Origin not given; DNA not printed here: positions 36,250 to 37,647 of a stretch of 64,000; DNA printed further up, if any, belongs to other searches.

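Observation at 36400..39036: Periodic EVGGD-repeat protein (22-aa units nested in ~88-aa super-repeats) encoded next to trehalose synthase TreT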

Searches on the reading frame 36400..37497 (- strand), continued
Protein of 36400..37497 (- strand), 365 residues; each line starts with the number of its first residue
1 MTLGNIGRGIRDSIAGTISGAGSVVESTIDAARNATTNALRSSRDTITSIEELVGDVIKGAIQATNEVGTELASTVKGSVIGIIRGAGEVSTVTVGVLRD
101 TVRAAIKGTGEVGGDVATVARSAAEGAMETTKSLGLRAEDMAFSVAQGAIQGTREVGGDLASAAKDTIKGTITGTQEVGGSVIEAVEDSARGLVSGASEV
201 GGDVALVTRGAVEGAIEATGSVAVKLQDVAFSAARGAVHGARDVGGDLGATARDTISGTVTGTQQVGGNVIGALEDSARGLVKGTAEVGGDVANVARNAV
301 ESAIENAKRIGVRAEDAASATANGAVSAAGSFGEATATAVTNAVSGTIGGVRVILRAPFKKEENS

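Call 46: search_protein_families(library=pfam, proteins=[P0069, P0072, P0073, P0077, P0093, P0099, P0100, P0120, P0172], max_evalue=1)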
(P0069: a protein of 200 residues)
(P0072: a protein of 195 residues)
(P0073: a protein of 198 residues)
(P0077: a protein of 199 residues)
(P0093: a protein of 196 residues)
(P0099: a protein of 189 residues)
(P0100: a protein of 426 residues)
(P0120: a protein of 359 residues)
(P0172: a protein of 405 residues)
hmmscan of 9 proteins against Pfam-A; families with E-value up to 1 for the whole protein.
P0069 (200 aa): 3 families
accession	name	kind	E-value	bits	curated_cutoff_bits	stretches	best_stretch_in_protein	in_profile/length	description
PF11098.13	Chlorosome_CsmC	-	5e-05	23.8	26.3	2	14-128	24-136/139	Chlorosome envelope protein C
PF13324.12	GCIP_N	-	0.029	14.9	27.5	0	57-121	14-79/144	Grap2 and cyclin-D-interacting, N-terminal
PF09361.15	Phasin_2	-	0.19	12.4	24.9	0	25-56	21-52/100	Phasin protein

P0072 (195 aa): 2 families
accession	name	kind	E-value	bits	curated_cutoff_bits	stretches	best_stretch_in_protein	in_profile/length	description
PF05597.16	Phasin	-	0.13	12.8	28.8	0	93-170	22-96/126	Poly(hydroxyalcanoate) granule associated protein (phasin)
PF19170.5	DUF5852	-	0.5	10.6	25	1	32-76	85-131/187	Family of unknown function (DUF5852)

P0073 (198 aa): 5 families
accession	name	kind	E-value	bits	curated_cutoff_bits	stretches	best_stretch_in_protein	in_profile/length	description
PF09361.15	Phasin_2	-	0.0073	16.9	24.9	0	2-47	4-49/100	Phasin protein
PF06911.18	Senescence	-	0.034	14.5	24.6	1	15-155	9-137/184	Senescence domain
PF22338.1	Pyruv_OxRed_insertion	-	0.12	13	27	0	157-177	36-56/66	Pyruvate-ferredoxin oxidoreductase, insertion domain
PF05204.19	Hom_end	-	0.17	12.5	21.1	1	119-171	39-95/110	Homing endonuclease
PF23706.1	Rv1893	-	0.2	11.9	27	1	1-40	1-40/72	Rv1893-like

P0077 (199 aa): 2 families
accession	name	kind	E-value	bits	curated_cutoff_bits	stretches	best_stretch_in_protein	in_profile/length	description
PF11098.13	Chlorosome_CsmC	-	0.094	13.2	26.3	1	43-117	63-137/139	Chlorosome envelope protein C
PF09361.15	Phasin_2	-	0.16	12.6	24.9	1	96-180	19-97/100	Phasin protein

P0093 (196 aa): 1 family
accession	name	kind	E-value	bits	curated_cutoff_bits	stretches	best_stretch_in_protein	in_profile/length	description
PF05926.16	Phage_GPL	-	0.0071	16.8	27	1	159-183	23-47/139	Phage head completion protein (GPL)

P0099 (189 aa): 1 family
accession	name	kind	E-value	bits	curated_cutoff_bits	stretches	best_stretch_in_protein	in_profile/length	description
PF00356.27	LacI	-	0.23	11.7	27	0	148-170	16-38/46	Bacterial regulatory proteins, lacI family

P0100 (426 aa): 2 families
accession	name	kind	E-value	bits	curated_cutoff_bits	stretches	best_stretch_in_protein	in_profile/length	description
PF19991.5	HMA_2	-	0.00034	21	30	1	107-147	111-152/154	Heavy metal associated domain 2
PF09361.15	Phasin_2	-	0.17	12.5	24.9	0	382-418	5-41/100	Phasin protein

P0120 (359 aa): 3 families
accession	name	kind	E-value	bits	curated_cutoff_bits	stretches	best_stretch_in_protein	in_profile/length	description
PF09361.15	Phasin_2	-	0.0095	16.6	24.9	0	107-146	12-51/100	Phasin protein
PF06911.18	Senescence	-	0.037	14.4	24.6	1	14-120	38-137/184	Senescence domain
PF02672.20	CP12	-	0.25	12.6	22.7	0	91-123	5-36/70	CP12 domain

P0172 (405 aa): 1 family
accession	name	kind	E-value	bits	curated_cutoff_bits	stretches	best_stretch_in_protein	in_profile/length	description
PF21597.2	TetR_C_43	-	0.078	13.6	27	0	259-300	25-63/105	Transcriptional regulator SbtR-like, C-terminal domain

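Call 47: fold_search(model_id=the predicted structure, library=pdb)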
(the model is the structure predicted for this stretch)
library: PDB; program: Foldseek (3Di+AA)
matches with E <= 10: 284; with E <= 0.001: 0
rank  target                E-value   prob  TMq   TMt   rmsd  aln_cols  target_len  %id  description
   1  8cwy_A                1.6e-03  1.00  0.45  0.37   8.6       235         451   16  Accurate computational design of genetically encoded 3D protein crystals (released 2023-11-01)
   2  5cwb                  2.1e-03  1.00  0.37  0.64   5.6       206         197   12  Crystal structure of de novo designed helical repeat protein DHR4 (released 2015-12-16)
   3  5cwd                  1.0e-02  1.00  0.28  0.49   8.1       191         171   16  Crystal structure of de novo designed helical repeat protein DHR7 (released 2015-12-16)
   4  7udk_A                1.1e-02  1.00  0.31  0.56   8.3       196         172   18  Crystal structure of designed helical repeat protein RPB_LRP2_R4 bound to LRPx4 peptide (released 2023-03-22)
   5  7mwr_B                2.2e-02  1.00  0.33  0.47   9.2       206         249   14  Structure of De Novo designed beta sheet heterodimer LHD101A53/B4 (released 2022-01-19)
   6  6vfi_A                4.2e-02  1.00  0.29  0.49  12.8       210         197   14  De novo designed octahedral nanoparticle O43_dn18 (released 2020-08-12)
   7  8fin_B                6.4e-02  0.98  0.22  0.38   9.9       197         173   16  Multi-state design of two-state switchable hinge proteins (released 2023-08-16)
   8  8g9k_B                6.7e-02  0.84  0.19  0.29  10.4       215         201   14  Geometrically programmable nanomaterial construction using regularized protein building blocks (released 2024-03-13)
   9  7ue2_A                7.6e-02  0.85  0.19  0.21  13.2       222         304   15  Crystal structure of designed helical repeat protein RPB_PLP3_R6 bound to PLPx6 peptide (released 2023-03-29)
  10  8g9j                  1.1e-01  0.98  0.28  0.43   7.4       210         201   13  Geometrically programmable nanomaterial construction using regularized protein building blocks (released 2024-03-13)
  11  8g9k_A                1.3e-01  0.77  0.21  0.31  10.1       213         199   15  Geometrically programmable nanomaterial construction using regularized protein building blocks (released 2024-03-13)
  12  8fin_A                1.3e-01  0.90  0.21  0.35  11.3       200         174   20  Multi-state design of two-state switchable hinge proteins (released 2023-08-16)
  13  6rd5_3                1.4e-01  0.51  0.18  0.22  12.7       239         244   15  CryoEM structure of Polytomella F-ATP synthase, focussed refinement of Fo and peripheral stalk, C2 symmetry (released 2019-07-03)
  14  6w2q                  1.5e-01  0.97  0.25  0.43  10.3       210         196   16  Junction 34, DHR53-DHR4 (released 2020-04-15)
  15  8fiq_A                1.8e-01  0.87  0.20  0.36  10.9       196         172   18  Multi-state design of two-state switchable hinge proteins (released 2023-08-16)
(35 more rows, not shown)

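Call 48: find_encoding_contigs(protein=P0054, flank=7000, max_places=2)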
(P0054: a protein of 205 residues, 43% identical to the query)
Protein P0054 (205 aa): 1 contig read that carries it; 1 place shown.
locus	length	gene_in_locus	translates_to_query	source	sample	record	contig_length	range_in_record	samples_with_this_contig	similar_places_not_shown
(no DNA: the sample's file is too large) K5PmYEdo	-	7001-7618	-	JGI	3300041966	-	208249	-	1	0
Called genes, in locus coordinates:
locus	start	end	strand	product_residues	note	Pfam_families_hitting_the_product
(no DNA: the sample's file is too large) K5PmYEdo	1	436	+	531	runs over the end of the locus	PF00526:Dicty_CTDC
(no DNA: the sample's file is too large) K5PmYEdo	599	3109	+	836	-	PF12704:MacB_PCD, PF02687:FtsX, PF12704:MacB_PCD, PF02687:FtsX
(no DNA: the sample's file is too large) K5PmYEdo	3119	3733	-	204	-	PF07617:DUF1579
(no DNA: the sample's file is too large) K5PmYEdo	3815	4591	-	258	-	PF02900:LigB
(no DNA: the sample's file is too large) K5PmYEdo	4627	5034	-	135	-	PF13098:Thioredoxin_2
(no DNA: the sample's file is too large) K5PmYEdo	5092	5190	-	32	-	-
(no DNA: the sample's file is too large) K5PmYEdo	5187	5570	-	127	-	-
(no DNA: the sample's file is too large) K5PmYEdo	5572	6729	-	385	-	PF08240:ADH_N, PF16912:Glu_dehyd_C (weak), PF00107:ADH_zinc_N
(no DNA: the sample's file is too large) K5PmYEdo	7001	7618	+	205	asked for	-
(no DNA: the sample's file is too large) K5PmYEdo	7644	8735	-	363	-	PF01594:AI-2E_transport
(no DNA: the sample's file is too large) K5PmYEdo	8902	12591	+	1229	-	PF01339:CheB_methylest, PF03705:CheR_N, PF01739:CheR, PF13426:PAS_9 (faint), PF08448:PAS_4 (weak), PF13596:PAS_10, PF07730:HisKA_3, PF02518:HATPase_c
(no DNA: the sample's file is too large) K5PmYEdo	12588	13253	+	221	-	PF00072:Response_reg, PF00196:GerE, PF08281:Sigma70_r4_2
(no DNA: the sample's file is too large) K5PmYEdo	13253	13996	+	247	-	PF00072:Response_reg, PF08281:Sigma70_r4_2, PF00196:GerE, PF13384:HTH_23 (faint), PF13518:HTH_28 (faint)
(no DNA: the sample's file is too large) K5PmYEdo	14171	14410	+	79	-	-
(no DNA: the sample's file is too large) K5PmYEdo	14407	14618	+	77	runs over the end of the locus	-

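Call 49: find_encoding_contigs(protein=P0050, flank=7000, max_places=2)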
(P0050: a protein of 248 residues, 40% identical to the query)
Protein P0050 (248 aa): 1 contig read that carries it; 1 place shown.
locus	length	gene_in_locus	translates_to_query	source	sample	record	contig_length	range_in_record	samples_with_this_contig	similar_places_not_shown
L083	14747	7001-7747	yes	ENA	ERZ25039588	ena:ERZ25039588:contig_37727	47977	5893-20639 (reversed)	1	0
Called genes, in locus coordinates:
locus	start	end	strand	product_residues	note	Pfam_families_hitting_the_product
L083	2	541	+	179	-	-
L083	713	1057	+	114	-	-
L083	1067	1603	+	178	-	PF19991:HMA_2 (faint)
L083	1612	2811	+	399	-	PF19991:HMA_2 (weak), PF00122:E1-E2_ATPase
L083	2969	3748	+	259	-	PF00702:Hydrolase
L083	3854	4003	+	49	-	-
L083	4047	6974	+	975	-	PF00690:Cation_ATPase_N, PF00122:E1-E2_ATPase, PF00702:Hydrolase, PF13246:Cation_ATPase, PF00689:Cation_ATPase_C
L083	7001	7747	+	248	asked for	-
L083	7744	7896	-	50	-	-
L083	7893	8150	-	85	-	-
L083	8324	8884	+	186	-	-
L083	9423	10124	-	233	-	PF14366:DUF4410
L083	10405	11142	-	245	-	PF04955:HupE_UreJ, PF13795:HupE_UreJ_2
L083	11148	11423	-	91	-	-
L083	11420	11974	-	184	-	PF13145:Rotamase_2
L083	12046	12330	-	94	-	-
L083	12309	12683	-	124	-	-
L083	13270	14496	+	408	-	-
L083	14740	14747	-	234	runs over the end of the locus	PF02666:PS_Dcarbxylase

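Call 50: find_encoding_contigs(protein=P0028, flank=7000, max_places=3)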
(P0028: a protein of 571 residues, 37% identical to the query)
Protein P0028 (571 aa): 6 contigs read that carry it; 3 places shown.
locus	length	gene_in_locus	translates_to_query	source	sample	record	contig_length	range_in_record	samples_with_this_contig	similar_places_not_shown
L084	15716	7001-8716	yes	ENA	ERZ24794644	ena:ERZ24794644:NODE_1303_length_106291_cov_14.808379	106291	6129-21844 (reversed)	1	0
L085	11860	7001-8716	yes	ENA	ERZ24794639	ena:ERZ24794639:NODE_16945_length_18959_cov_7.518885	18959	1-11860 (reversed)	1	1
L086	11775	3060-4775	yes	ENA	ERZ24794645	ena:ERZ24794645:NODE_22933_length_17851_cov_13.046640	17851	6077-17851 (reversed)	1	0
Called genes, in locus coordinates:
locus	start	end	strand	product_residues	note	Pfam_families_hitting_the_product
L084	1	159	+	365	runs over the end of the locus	PF01408:GFO_IDH_MocA, PF22725:GFO_IDH_MocA_C3 (faint)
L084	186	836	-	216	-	-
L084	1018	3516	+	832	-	PF01266:DAO, PF13450:NAD_binding_8 (weak), PF16350:FAO_M, PF01571:GCV_T, PF08669:GCV_T_C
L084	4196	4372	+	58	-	-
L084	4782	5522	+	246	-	PF00520:Ion_trans, PF07885:Ion_trans_2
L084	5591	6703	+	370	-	PF01544:CorA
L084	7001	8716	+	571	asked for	PF03631:Virul_fac_BrkB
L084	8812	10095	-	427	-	PF01595:CNNM, PF00571:CBS (faint), PF03471:CorC_HlyC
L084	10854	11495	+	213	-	PF00072:Response_reg, PF00196:GerE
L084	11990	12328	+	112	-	-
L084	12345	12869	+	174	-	PF03780:Asp23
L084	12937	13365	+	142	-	PF03780:Asp23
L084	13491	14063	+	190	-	-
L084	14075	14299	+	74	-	-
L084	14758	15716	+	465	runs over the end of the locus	PF03448:MgtE_N, PF00571:CBS, PF01769:MgtE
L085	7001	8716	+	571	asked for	PF03631:Virul_fac_BrkB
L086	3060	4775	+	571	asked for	PF03631:Virul_fac_BrkB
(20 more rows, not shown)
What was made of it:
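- The P0028 fusion is flanked by a K+ channel, CorA, CNNM and MgtE (call 50).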

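Call 51: list_cluster_members(proteins=[P0002, P0006, P0011, P0013, P0053, P0031, P0052, P0023])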
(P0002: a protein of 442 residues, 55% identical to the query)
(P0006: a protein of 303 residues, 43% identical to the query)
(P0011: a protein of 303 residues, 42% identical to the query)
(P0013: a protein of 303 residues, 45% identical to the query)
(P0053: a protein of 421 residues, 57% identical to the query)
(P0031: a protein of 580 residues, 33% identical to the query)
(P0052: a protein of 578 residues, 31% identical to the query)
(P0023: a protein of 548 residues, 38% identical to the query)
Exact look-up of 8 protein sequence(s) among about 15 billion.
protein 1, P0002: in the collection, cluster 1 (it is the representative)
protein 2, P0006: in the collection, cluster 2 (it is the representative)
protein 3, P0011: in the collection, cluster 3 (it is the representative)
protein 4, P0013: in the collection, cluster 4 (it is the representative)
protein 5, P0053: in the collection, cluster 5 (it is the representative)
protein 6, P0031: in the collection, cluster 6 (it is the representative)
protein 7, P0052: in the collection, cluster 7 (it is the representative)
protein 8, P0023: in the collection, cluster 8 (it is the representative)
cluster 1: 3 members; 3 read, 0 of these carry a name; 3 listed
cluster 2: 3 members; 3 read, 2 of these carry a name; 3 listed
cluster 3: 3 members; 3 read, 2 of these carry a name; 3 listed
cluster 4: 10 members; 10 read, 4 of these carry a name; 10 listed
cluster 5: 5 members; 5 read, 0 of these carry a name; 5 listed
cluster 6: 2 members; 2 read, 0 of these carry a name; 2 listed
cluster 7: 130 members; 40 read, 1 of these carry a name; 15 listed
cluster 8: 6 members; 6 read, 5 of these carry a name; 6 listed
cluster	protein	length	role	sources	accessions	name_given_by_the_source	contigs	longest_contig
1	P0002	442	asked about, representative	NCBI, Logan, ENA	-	-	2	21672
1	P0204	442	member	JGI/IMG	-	-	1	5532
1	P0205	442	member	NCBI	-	-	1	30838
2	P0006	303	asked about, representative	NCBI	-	-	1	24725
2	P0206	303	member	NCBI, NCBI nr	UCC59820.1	MAG: response regulator transcription factor [Dehalococcoidia bacterium]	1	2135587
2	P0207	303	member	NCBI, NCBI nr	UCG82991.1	MAG: response regulator transcription factor [Dehalococcoidia bacterium]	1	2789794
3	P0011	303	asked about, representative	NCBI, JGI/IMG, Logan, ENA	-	-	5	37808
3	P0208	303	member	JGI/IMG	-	CheY-like chemotaxis protein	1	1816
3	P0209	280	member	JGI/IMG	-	hypothetical protein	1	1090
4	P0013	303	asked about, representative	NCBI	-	-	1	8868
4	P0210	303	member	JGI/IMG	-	CheY-like chemotaxis protein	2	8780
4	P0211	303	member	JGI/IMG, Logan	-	CheY-like chemotaxis protein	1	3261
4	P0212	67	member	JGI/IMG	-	DNA-binding response OmpR family regulator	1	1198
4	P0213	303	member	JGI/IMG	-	CheY-like chemotaxis protein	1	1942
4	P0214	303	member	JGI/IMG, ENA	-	-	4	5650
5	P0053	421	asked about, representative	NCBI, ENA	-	-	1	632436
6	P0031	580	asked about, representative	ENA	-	-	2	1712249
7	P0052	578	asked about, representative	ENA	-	-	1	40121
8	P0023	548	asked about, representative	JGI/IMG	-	hypothetical protein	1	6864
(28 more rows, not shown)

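Call 52: search_protein_families(library=ncbifam, proteins=[P0069, P0072, P0073, P0077, P0093, P0099, P0006, P0031, P0002], max_evalue=0.1)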
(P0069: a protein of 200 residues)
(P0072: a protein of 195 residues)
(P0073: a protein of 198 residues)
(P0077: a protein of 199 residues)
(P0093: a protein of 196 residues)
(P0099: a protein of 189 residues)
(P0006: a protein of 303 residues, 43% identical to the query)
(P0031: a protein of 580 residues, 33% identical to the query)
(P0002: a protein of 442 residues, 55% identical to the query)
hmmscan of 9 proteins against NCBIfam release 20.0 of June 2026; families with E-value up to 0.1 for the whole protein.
P0069 (200 aa): 0 families

P0072 (195 aa): 0 families

P0073 (198 aa): 1 family
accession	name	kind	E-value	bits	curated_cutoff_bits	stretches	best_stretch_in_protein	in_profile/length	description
NF033914.0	antiphage_ZorA_1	subfamily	0.034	12.4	190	1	36-172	337-472/619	anti-phage ZorAB system protein ZorA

P0077 (199 aa): 0 families

P0093 (196 aa): 0 families

P0099 (189 aa): 1 family
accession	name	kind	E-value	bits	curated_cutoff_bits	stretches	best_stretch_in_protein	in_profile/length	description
NF011722.0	PRK15175.1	equivalog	0.042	12.6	456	1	29-101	108-177/355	Vi polysaccharide ABC transporter protein VexA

P0006 (303 aa): 40 families (the best 25 are shown)
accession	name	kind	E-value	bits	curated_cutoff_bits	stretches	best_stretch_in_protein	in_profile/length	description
NF040534.1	resp_reg_YycF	equivalog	1.9e-09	37.1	340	1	187-298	2-112/231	response regulator YycF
NF007005.1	PRK09468.1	equivalog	1.8e-07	30.8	331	1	184-301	2-119/237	osmolarity response regulator transcription factor OmpR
NF007135.0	PRK09581.1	equivalog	5e-07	28.9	474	1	187-300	4-119/457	PleD family two-component system response regulator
TIGR01387.1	cztR_silR_copR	subfamily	1.7e-06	27.8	279.2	1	188-301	1-114/218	heavy metal response regulator transcription factor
NF008296.0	PRK11083.1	equivalog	2.2e-06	27.2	273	1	184-301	2-118/228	two-component system response regulator CreB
NF033120.0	vanR_FM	exception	3.2e-06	27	460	1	184-295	2-112/231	vancomycin resistance response regulator transcription factor, VanR-F/VanR-M family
NF033117.2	vanR_ACDEGLN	exception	3.4e-06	26.8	350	1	188-298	1-110/226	VanR-ABDEGLN family response regulator transcription factor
NF045991.1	RespRegCtrARhodob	equivalog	1.4e-05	25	350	1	188-299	3-114/224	response regulator transcription factor CtrA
NF000404.1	vanR-D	exception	1.4e-05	24.7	500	1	186-294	3-109/232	vancomycin resistance response regulator transcription factor VanR-D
NF045944.1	ResRegRpaBCyano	equivalog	4.6e-05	22.9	330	1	199-301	11-112/229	response regulator transcription factor RpaB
NF012227.0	AdeR_RR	equivalog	8.4e-05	22.1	340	1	178-300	4-125/239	efflux system response regulator transcription factor AdeR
NF041832.1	near_NosP_CTERM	subfamily_domain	0.00013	21.2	400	1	183-298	249-367/370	NahK/ErcS family hybrid sensor histidine kinase/response regulator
TIGR02956.1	TMAO_torS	equivalog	0.00013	20.2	676.5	1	176-301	694-820/967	TMAO reductase system sensor histidine kinase/response regulator TorS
NF041733.1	resp_reg_CseB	equivalog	0.0002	20.8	350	1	201-301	16-115/228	two-component system response regulator CseB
NF000401.1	vanR-A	exception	0.00027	20.5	500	1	186-298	3-114/231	vancomycin resistance response regulator transcription factor VanR-A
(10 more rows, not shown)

P0031 (580 aa): 3 families
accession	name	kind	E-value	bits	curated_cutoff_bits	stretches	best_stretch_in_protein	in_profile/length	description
NF002457.0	PRK01637.1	equivalog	1.1e-29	103.6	307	1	320-568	35-275/295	virulence factor BrkB family protein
TIGR00765.1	yihY_not_rbn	subfamily_domain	1.9e-27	96.8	73.15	1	319-565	17-254/259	YihY family inner membrane protein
NF003256.0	PRK04214.1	equivalog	2.2e-17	63.2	500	1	318-573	33-279/412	ribonuclease BN/unknown domain fusion protein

P0002 (442 aa): 6 families
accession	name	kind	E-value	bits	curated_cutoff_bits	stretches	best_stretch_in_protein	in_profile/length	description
NF047840.1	lipo_Ag473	exception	0.0024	18.6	100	1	273-394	28-135/136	Ag473 family lipoprotein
NF045901.1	HisKinLetSLeg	equivalog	0.017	13.1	1650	0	5-117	540-646/906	two-component system sensor histidine kinase LetS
TIGR01387.1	cztR_silR_copR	subfamily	0.018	14.7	279.2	0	4-115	1-113/218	heavy metal response regulator transcription factor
NF045717.1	DVU0259_DivK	exception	0.019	15.1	160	1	4-115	5-115/117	DVU0259 family response regulator domain-containing protein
NF007005.1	PRK09468.1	equivalog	0.02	14.3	331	1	4-114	6-117/237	osmolarity response regulator transcription factor OmpR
TIGR00122.1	birA_repr_reg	equivalog_domain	0.05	13.5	70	0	53-89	21-56/69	biotin operon repressor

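Call 67: search_protein_families(library=pfam, alignment_id=A4, max_evalue=0.01)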
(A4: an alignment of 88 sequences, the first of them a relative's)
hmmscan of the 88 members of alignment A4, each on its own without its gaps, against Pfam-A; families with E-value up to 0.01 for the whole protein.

A. member 1, P0069 (200 aa): 1 family
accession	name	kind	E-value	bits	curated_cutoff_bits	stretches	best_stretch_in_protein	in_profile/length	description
PF11098.13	Chlorosome_CsmC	-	5e-05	23.8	26.3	1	14-128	24-136/139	Chlorosome envelope protein C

B. families by the number of members that match (of 88 scanned): 13 families
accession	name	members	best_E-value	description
PF09361.15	Phasin_2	2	0.0066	Phasin protein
PF00072.30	Response_reg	1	6.5e-10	Response regulator receiver domain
PF00762.24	Ferrochelatase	1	3.1e-08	Ferrochelatase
PF11098.13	Chlorosome_CsmC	1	5e-05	Chlorosome envelope protein C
PF06911.18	Senescence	1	0.00018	Senescence domain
PF03932.20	CutC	1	0.0014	CutC family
PF03036.21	Perilipin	1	0.003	Perilipin family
PF17938.6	TetR_C_29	1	0.0054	Tetracyclin repressor-like, C-terminal domain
PF05926.16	Phage_GPL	1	0.0071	Phage head completion protein (GPL)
PF04380.18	BMFP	1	0.0076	Membrane fusogenic activity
PF20572.3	DUF6781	1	0.0088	Family of unknown function (DUF6781)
PF01387.22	Synuclein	1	0.0093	Synuclein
PF09043.17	Lys-AminoMut_A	1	0.0099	D-Lysine 5,6-aminomutase TIM-barrel domain of alpha subunit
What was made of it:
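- On LEA group 3 (Pfam LEA_4, PF02987): None of the 88 family members hit LEA_4 (call 67).
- On Phasin (PF09361 / PF05597): Only 2 of 88 members reach E <= 0.01 (call 67).
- On Chlorosome envelope protein CsmC (PF11098): The best score is 23.8 bits against a cut-off of 26.3, in one member only (P0069) (calls 46, 67).
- Closest known: Phasins. Different: The scores are below the gathering cut-offs and occur in only 1-2 of 88 members (call 67).
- Every hit to a lipid-binding family is below threshold and occurs in only 1-2 of 88 members (call 67).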
